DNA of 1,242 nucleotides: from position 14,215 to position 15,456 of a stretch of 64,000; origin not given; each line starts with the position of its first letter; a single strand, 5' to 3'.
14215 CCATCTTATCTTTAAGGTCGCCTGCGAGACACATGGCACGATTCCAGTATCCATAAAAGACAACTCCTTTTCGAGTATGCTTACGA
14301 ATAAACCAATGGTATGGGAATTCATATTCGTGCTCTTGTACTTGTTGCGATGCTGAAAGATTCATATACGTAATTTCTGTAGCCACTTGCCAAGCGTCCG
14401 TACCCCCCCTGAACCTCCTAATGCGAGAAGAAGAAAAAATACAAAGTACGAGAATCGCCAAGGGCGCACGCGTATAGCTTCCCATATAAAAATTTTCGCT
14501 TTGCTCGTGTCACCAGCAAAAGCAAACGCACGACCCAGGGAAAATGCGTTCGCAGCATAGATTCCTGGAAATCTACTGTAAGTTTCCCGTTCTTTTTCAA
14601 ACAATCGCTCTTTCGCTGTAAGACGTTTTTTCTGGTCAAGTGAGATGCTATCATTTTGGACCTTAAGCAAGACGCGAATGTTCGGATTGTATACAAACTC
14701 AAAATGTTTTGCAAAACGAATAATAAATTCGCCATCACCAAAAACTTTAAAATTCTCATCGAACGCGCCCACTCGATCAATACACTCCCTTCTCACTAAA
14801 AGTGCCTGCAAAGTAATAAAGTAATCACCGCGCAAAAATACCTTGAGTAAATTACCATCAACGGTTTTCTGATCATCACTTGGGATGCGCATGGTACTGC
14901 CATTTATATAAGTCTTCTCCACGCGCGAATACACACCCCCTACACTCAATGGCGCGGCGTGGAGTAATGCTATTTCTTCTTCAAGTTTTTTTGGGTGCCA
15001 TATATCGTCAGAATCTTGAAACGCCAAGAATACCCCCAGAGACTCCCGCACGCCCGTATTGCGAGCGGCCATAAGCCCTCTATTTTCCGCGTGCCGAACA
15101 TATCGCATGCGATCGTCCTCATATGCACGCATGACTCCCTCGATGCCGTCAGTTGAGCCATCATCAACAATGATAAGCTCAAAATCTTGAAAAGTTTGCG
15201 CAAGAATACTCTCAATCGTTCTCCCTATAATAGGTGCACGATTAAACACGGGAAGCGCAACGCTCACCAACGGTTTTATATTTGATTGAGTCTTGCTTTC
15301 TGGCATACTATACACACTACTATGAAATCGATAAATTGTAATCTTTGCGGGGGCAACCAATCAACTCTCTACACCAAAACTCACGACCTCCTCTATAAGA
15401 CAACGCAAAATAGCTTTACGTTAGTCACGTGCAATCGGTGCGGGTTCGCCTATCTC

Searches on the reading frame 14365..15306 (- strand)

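Call 61: search_protein_families(library=pfam, proteins=[window:14365-15306:-], max_evalue=0.00001)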
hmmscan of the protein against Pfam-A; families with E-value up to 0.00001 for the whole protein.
window:14365-15306:- (314 aa): 3 families
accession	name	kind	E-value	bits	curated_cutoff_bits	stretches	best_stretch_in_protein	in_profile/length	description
PF00535.33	Glycos_transf_2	-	1.3e-33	116.8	23.3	1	15-141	1-131/168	Glycosyl transferase family 2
PF10111.15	Glyco_tranf_2_2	-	4.5e-16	59.6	27.3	1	32-222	17-223/276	Glycosyltransferase like family 2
PF13641.12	Glyco_tranf_2_3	-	2.7e-11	44.4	27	1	14-200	3-195/230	Glycosyltransferase like family 2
